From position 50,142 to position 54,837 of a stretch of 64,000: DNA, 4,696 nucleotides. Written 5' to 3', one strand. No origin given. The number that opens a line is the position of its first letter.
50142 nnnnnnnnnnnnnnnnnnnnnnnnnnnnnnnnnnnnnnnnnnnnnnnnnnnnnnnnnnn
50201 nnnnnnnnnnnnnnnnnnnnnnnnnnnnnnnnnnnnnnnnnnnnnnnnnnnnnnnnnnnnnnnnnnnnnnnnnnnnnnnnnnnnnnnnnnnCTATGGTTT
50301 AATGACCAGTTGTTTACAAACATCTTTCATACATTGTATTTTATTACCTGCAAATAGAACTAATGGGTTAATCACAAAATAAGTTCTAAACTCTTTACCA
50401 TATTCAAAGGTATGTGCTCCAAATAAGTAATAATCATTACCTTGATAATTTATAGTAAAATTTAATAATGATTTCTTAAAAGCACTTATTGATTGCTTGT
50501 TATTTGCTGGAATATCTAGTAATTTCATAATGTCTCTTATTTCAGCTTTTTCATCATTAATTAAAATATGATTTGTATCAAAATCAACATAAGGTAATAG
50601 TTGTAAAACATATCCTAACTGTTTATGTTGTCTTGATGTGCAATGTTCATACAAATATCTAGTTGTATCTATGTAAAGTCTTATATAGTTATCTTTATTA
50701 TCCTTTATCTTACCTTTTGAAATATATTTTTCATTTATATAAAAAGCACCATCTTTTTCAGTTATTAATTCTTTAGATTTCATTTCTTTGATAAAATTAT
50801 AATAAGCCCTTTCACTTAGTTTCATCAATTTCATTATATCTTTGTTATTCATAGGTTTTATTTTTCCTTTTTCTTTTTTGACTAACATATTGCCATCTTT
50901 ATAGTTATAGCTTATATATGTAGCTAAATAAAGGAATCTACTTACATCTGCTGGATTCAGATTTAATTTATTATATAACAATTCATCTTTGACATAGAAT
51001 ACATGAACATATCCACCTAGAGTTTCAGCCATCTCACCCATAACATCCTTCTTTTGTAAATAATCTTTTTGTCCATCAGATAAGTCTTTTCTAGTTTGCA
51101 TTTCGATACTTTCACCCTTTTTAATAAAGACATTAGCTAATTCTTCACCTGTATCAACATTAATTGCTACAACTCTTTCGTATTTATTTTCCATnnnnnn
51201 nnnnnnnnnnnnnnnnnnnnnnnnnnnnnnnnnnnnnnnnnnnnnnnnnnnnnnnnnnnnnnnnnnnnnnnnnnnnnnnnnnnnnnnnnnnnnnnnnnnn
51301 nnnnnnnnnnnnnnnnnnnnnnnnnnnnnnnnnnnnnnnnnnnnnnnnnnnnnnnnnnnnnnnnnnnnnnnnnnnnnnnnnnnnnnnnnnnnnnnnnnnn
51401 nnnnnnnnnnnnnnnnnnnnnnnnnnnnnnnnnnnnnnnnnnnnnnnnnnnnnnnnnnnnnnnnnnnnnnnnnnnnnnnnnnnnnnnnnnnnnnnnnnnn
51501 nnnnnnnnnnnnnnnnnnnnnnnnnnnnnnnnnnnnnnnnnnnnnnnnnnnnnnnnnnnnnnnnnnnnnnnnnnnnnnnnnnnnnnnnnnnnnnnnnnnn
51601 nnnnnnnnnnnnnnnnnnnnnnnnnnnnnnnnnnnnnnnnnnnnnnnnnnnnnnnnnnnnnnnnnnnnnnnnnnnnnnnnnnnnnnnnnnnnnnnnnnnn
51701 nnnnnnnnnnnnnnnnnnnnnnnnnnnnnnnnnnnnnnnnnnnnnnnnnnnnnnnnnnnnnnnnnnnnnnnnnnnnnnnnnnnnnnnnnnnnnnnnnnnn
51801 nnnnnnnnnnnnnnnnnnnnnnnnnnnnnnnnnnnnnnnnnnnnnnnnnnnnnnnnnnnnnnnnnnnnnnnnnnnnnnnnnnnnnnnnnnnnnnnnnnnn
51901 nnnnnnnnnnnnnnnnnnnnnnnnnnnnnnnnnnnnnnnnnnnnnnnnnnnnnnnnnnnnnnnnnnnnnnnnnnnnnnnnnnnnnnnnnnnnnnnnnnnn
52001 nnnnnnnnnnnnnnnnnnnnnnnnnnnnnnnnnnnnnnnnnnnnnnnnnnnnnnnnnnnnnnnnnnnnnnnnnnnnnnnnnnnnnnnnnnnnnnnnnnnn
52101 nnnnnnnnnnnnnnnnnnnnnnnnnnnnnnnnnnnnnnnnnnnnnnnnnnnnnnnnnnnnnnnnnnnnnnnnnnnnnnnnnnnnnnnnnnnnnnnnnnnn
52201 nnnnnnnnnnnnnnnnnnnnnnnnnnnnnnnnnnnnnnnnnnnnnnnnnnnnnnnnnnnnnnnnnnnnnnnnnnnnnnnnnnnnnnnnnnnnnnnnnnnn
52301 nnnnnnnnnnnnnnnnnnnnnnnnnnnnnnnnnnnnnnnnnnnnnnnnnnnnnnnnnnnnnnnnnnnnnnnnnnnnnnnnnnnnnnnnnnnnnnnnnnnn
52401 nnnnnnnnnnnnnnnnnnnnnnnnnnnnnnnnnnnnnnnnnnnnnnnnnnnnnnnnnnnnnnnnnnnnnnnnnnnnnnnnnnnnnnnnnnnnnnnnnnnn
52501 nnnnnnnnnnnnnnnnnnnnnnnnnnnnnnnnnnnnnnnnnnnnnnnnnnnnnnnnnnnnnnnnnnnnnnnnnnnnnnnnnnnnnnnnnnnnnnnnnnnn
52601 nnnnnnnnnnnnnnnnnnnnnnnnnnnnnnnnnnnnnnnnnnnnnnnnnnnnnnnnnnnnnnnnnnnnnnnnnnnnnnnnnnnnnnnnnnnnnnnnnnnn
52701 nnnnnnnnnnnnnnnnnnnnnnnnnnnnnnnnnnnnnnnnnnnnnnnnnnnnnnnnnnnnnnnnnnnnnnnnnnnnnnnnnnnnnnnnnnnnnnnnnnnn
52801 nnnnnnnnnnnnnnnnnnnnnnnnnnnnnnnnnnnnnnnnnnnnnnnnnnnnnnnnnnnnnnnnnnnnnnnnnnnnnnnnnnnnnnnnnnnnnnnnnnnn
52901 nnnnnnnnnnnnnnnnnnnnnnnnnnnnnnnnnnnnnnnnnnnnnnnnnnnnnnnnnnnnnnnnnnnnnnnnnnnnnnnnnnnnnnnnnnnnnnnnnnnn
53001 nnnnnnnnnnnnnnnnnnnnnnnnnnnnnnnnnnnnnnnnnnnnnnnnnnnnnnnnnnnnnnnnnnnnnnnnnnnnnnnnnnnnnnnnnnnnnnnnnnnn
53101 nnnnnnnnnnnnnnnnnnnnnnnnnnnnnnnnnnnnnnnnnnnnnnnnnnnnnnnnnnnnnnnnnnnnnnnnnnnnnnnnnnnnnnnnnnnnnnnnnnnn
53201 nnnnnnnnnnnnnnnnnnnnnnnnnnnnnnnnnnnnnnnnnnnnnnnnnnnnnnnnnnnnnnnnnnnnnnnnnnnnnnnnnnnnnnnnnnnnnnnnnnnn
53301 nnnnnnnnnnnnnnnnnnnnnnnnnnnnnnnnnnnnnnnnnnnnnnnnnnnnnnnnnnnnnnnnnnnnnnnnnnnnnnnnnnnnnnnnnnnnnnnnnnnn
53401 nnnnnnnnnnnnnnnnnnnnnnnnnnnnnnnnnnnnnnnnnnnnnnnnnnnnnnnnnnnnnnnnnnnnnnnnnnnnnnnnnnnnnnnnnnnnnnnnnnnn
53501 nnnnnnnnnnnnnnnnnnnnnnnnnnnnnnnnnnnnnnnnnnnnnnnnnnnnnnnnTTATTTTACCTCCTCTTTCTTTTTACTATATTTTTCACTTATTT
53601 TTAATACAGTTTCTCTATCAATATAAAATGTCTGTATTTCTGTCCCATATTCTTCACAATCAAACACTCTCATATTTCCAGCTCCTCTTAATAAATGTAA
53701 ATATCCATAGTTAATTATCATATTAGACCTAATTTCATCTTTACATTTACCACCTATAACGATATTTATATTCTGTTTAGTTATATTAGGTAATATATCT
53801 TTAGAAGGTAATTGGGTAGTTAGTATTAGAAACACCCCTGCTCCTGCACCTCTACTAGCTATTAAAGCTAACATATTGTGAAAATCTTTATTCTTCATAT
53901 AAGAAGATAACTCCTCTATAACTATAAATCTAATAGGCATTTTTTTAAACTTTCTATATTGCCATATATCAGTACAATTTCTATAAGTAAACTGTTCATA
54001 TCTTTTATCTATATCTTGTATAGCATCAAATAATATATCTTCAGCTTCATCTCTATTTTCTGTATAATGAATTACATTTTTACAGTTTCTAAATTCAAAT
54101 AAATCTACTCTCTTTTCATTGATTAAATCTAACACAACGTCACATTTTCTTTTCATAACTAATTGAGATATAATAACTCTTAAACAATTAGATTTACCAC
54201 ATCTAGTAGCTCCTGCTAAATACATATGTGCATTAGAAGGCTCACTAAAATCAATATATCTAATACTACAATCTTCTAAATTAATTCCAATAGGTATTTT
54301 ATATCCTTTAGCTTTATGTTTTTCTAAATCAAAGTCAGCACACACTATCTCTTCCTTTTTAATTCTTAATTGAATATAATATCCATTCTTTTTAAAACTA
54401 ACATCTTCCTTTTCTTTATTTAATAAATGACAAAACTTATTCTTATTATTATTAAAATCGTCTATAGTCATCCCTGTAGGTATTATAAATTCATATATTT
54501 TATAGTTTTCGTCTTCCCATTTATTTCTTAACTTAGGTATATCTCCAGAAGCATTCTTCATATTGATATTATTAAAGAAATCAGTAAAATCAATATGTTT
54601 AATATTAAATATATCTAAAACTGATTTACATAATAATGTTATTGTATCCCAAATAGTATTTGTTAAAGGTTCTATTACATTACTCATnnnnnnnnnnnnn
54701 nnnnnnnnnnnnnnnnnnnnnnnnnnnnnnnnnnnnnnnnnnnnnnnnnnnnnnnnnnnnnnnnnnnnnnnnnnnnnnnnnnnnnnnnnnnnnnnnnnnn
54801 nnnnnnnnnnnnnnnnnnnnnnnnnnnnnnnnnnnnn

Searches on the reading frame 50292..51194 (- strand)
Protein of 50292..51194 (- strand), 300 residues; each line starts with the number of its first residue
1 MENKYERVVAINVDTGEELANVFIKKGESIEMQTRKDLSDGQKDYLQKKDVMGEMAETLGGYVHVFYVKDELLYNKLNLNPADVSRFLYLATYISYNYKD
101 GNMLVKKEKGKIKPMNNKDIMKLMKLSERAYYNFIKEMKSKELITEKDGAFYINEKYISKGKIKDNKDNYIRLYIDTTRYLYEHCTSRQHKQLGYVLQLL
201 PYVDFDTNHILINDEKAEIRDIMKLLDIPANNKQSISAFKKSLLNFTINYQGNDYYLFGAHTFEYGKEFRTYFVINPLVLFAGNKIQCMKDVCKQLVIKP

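Call 7: search_protein_families(library=pfam, proteins=[window:50292-51194:-], max_evalue=0.01)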
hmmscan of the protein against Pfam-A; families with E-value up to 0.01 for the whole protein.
window:50292-51194:- (300 aa): 0 families

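Call 31: search_protein_families(library=phrogs, proteins=[window:50292-51194:-], max_evalue=0.001)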
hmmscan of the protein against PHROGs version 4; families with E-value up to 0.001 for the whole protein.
window:50292-51194:- (300 aa): 1 family
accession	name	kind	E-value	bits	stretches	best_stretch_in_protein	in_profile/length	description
phrog_9501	-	unknown function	2.3e-41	142.8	1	23-293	5-261/267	-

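Call 63: search_protein_families(library=ncbifam, proteins=[window:50292-51191:-], max_evalue=0.01)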
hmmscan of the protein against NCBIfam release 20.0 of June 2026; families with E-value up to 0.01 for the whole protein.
window:50292-51191:- (299 aa): 0 families

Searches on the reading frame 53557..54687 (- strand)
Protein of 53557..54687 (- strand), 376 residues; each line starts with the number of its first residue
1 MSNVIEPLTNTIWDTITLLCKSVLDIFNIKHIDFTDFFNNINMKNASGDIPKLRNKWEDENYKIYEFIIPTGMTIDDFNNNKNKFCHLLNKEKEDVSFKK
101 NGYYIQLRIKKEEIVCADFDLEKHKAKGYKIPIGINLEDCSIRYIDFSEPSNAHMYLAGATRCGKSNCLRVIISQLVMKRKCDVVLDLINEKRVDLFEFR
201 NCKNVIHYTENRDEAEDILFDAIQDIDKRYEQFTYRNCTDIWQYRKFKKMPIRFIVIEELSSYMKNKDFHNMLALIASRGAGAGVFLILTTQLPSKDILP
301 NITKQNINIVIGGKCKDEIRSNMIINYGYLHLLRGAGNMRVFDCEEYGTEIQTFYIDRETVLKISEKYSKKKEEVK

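Call 7: search_protein_families(library=pfam, proteins=[window:53557-54687:-], max_evalue=0.01)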
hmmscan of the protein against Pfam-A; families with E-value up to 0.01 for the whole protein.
window:53557-54687:- (376 aa): 3 families
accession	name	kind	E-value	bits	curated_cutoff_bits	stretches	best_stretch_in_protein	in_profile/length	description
PF01580.24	FtsK_SpoIIIE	-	1.5e-07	31.6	24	1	148-246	34-136/221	FtsK/SpoIIIE family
PF01935.23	DUF87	-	0.0024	18.4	23.2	0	144-188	15-60/220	Helicase HerA, central domain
PF13173.12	AAA_14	-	0.0077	16.7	27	0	155-228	5-76/129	AAA domain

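Call 31: search_protein_families(library=phrogs, proteins=[window:53557-54687:-], max_evalue=0.001)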
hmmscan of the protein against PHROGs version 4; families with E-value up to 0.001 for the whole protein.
window:53557-54687:- (376 aa): 3 families
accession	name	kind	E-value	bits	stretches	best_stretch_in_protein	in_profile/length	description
phrog_1358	-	moron, auxiliary metabolic gene and host takeover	4.8e-56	191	1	51-374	499-832/1382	FtsK/SpoIIIE-like protein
phrog_3551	-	moron, auxiliary metabolic gene and host takeover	2.2e-19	70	1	152-354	436-642/758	FtsK/SpoIIIE-like protein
phrog_2666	-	head and packaging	1.9e-08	34.4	1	135-306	304-476/555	terminase large subunit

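Call 45: search_dna_similar(query=window:53557-54684:-, collection=phages, mode=protein, max_evalue=0.00001)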
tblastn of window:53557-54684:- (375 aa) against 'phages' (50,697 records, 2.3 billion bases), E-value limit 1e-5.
Records with a match: 217; places in all: 217; records where one place covers at least 80% of the query: 21.
Best place of each record, by identity: <60% 217.
By first word of the organism name: Bacillus 145; Mycobacterium 51; Bacteriophage 9; Staphylococcus 5; Listeria 5; Stenotrophomonas 1; Geobacillus 1.
By host as written in the record: Mycobacterium smegmatis mc2 155 43; Bacillus subtilis 29; - 12; Bacillus pumilus BL8 11; Bacillus subtilis BEST7003 8; Bacillus pumilus BL-8 6; Mycobacterium smegmatis mc#155 4; Bacillus sp. 4; and 58 more.
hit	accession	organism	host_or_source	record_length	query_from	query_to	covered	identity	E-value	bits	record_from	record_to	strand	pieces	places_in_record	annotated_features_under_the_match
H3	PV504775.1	Bacillus phage 268TH008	Bacillus subtilis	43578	64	356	78%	26.8%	1e-11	72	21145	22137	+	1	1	FtsK-like DNA translocase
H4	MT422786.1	Bacillus phage Novomoskovsk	Bacillus pumilus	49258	49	360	83%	23.2%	4e-9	64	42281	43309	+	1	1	FtsK/SpoIIIE-family protein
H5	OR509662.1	Bacillus phage vB_BanS-A16R4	Bacillus anthracis str. A16R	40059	50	338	77%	24.8%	6e-11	70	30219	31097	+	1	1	FtsK/SpoIIIE-like protein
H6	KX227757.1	Bacillus phage PfEFR-4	Bacillus cereus EFR-4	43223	50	338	77%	24.8%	6e-11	70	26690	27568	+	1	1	cell division FtsK/SpoIIIE protein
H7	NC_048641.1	Bacillus phage PfEFR-4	Bacillus cereus EFR-4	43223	50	338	77%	24.8%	6e-11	70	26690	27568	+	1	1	FtsK/SpoIIIE-like protein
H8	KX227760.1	Bacillus phage PfEFR-5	Bacillus cereus EFR-5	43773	50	338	77%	24.8%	6e-11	70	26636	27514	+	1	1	cell division FtsK/SpoIIIE protein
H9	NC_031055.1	Bacillus phage PfEFR-5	Bacillus cereus EFR-5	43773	50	338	77%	24.8%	6e-11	70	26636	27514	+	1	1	FtsK/SpoIIIE-like protein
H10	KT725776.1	Bacillus phage vB_BceS-MY192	Bacillus cereus 11-192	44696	50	338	77%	24.8%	6e-11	70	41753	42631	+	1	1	DNA segregation ATPase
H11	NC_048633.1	Bacillus phage vB_BceS-MY192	Bacillus cereus 11-192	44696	50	338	77%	24.8%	6e-11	70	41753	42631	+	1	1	FtsK/SpoIIIE-like protein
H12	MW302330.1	Stenotrophomonas phage TS-12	Stenotrophomonas maltophilia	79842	50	338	77%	24.8%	6e-11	70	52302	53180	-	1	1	cell division FtsK/SpoIII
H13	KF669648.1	Bacillus phage Blastoid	Bacillus pumilus BL-8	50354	49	355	82%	23.3%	2e-11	72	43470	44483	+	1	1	FtsK/SpoIIIE protein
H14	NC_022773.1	Bacillus phage Blastoid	Bacillus pumilus BL-8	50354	49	355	82%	23.3%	2e-11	72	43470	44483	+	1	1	FtsK/SpoIIIE-like protein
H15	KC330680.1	Bacillus phage Eoghan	Bacillus pumilus BL8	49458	49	355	82%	23.3%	1e-10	69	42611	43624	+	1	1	FtsK/SpoIIIE ATPase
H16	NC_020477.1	Bacillus phage Eoghan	Bacillus pumilus BL8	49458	49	355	82%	23.3%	1e-10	69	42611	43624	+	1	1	FtsK/SpoIIIE-like protein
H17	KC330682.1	Bacillus phage Taylor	Bacillus pumilus BL8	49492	49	355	82%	23.3%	1e-10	69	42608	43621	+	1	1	FtsK/SpoIIIE ATPase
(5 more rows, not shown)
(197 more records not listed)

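Call 63: search_protein_families(library=ncbifam, proteins=[window:53557-54684:-], max_evalue=0.01)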
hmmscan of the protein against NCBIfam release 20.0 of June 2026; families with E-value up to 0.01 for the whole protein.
window:53557-54684:- (375 aa): 6 families
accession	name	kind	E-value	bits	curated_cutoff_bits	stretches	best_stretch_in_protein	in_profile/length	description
TIGR03928.1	T7_EssCb_Firm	equivalog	1.1e-13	49.7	778.4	1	109-233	1053-1176/1296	type VII secretion protein EssC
TIGR03925.1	T7SS_EccC_b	equivalog_domain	7.2e-10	37.8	346.55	1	122-228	333-438/564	type VII secretion protein EccCb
TIGR03924.1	T7SS_EccC_a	equivalog_domain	1.2e-08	34.2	509.15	1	125-301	421-615/673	type VII secretion protein EccCa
NF007615.0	PRK10263.1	equivalog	1e-07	30.1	1566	1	243-338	1133-1230/1355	DNA translocase FtsK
NF041214.1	plasmid_TraB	equivalog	4e-05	22.3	800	1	152-317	249-412/639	plasmid transfer protein TraB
TIGR03743.1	SXT_TraD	subfamily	0.0014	17.1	366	1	121-186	147-210/636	conjugative transfer system coupling protein TraD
